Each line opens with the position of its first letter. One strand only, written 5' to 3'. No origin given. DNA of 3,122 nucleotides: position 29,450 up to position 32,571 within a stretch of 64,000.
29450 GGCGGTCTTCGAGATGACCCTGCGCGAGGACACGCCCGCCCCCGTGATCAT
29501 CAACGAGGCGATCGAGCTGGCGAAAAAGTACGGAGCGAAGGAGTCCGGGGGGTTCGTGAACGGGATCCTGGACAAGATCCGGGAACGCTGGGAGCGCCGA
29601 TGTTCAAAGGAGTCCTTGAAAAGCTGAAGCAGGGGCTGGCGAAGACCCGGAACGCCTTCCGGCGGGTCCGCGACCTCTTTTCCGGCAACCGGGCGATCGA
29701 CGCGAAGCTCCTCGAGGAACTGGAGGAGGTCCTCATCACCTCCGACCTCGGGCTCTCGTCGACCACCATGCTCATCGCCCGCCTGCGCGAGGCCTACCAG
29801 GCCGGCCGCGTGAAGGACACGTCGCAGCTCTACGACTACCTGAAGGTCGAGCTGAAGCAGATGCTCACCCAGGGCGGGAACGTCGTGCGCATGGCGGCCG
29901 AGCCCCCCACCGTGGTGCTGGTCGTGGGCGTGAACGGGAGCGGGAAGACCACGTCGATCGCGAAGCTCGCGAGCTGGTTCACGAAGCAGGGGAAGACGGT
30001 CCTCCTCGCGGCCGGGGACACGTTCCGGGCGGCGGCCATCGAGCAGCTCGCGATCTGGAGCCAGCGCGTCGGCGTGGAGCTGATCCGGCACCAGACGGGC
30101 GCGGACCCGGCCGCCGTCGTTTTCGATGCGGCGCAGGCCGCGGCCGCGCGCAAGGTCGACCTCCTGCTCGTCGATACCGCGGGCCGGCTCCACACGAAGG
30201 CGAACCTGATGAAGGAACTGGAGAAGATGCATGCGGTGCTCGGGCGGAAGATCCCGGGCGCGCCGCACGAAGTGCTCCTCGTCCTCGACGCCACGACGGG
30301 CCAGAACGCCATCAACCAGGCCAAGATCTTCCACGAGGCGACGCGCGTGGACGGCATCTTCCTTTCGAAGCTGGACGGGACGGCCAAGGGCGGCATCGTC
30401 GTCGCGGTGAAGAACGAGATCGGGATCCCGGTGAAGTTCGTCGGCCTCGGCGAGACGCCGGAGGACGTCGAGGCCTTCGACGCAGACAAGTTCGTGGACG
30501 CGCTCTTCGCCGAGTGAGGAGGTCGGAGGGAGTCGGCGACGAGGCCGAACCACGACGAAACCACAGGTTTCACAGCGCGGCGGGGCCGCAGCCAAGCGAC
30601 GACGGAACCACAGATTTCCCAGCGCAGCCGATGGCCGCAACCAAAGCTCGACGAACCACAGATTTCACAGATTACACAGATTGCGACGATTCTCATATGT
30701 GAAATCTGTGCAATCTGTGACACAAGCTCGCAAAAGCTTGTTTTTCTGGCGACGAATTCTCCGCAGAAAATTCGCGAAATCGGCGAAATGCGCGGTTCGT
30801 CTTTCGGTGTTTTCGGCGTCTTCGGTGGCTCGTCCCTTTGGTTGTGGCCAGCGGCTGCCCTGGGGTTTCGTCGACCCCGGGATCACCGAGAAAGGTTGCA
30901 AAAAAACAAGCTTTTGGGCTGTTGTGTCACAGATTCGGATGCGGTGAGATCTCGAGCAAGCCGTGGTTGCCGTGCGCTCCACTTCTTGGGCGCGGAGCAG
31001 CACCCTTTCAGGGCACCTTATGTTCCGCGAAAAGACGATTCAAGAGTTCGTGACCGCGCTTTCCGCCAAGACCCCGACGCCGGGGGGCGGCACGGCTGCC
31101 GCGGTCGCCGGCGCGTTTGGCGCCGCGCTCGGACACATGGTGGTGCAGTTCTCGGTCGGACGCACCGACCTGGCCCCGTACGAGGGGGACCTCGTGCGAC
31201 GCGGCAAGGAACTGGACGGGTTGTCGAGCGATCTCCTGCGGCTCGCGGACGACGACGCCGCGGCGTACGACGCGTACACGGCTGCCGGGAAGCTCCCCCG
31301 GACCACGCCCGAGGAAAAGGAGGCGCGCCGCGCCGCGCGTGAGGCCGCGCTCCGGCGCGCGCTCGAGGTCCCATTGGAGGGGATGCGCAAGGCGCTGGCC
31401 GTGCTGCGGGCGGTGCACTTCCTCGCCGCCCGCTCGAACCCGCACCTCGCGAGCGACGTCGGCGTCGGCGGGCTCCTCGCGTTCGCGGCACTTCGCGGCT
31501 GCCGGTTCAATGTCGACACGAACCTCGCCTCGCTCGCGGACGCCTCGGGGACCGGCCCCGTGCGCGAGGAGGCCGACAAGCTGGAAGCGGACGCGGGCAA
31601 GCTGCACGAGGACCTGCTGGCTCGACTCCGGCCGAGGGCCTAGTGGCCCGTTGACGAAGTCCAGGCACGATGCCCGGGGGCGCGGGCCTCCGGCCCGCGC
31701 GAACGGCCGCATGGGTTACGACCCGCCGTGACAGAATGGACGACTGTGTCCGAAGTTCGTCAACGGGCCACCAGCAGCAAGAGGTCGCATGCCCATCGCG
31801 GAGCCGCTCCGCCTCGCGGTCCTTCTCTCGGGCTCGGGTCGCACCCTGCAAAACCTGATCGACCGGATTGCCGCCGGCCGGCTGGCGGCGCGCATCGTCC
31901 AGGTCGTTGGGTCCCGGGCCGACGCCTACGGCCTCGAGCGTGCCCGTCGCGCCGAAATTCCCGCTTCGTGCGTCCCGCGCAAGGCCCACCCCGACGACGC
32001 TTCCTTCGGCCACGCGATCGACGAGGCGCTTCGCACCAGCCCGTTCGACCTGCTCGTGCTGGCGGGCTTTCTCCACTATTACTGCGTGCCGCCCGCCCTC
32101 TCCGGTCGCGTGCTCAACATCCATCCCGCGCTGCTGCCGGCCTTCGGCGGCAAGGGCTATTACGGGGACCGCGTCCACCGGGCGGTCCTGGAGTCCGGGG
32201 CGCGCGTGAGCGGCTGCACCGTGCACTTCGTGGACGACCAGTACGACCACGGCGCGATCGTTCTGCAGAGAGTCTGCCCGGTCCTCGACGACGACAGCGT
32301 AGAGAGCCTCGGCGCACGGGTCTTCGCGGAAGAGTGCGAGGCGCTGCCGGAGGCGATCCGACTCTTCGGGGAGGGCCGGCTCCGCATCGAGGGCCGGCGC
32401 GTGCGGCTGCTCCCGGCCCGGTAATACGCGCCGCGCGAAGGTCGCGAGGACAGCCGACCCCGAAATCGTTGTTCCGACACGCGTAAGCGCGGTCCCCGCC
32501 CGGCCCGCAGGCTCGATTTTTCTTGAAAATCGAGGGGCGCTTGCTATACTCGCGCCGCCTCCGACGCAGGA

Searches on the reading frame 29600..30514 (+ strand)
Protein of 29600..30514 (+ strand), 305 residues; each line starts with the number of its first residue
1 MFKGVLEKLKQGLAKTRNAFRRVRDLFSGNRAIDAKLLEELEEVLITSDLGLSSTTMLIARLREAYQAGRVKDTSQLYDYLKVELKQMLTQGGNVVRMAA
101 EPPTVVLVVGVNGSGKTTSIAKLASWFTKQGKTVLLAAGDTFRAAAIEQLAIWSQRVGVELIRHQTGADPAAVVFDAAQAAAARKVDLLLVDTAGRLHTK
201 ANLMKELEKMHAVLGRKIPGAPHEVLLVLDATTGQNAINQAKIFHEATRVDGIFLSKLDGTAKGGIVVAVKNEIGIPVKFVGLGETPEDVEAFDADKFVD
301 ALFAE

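Call 68: search_protein_families(library=pfam, proteins=[window:29600-30514:+], max_evalue=0.001)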
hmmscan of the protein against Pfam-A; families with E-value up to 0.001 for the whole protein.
window:29600-30514:+ (305 aa): 12 families
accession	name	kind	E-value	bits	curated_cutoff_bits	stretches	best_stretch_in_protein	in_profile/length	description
PF00448.28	SRP54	-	9.8e-77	257.5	22.7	1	103-303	1-195/196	SRP54-type protein, GTPase domain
PF02881.24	SRP54_N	-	6.3e-11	42.8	22.4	1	21-85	3-75/75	SRP54-type protein, helical bundle domain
PF13604.12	AAA_30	-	3.8e-08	33.7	27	1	93-209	8-114/191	AAA domain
PF13401.12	AAA_22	-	1.6e-06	28.9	27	1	104-212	6-109/130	AAA domain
PF13191.12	AAA_16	-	2.4e-06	28.6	32.6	1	103-231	24-140/167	AAA ATPase domain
PF06414.18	Zeta_toxin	-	8.2e-06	25.8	22.3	1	101-209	14-119/199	Zeta toxin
PF25199.1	nSTAND_NTPase5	-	6e-05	23.3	34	1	99-177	37-104/145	Novel STAND NTPase 5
PF13245.12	AAA_19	-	0.00014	22.5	25.1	1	102-211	10-118/134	AAA domain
PF00005.33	ABC_tran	-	0.00019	22.5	25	1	97-185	5-80/137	ABC transporter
PF19993.5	DO-GTPase2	-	0.0002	21.6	27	1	105-206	2-109/226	Double-GTPase 2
PF13207.12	AAA_17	-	0.00026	21.7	27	1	109-209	1-94/136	AAA domain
PF02492.25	cobW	-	0.00042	20.4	20.7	1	105-263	2-158/180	CobW/HypB/UreG, nucleotide-binding domain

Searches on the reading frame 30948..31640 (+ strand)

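Call 67: search_protein_families(library=pfam, proteins=[window:30948-31640:+], max_evalue=0.001)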
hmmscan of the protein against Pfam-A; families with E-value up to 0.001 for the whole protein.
window:30948-31640:+ (231 aa): 1 family
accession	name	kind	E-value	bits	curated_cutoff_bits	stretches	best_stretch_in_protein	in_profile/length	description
PF04961.17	FTCD_C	-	5.6e-53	179.8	24.5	1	30-210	1-181/182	Formiminotransferase-cyclodeaminase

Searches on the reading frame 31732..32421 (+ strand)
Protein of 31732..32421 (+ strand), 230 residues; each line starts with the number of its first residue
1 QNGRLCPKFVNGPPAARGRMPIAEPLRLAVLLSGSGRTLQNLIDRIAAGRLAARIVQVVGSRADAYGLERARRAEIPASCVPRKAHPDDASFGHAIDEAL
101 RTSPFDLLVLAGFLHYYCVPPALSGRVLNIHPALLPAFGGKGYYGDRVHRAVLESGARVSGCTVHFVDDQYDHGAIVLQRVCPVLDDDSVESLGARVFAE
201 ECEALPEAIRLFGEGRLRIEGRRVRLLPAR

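Call 67: search_protein_families(library=pfam, proteins=[window:31732-32421:+], max_evalue=0.001)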
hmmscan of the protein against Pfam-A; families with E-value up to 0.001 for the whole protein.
window:31732-32421:+ (230 aa): 1 family
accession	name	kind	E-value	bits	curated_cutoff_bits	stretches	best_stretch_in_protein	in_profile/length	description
PF00551.24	Formyl_trans_N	-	2.4e-41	141.9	26.1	1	27-209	2-181/181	Formyl transferase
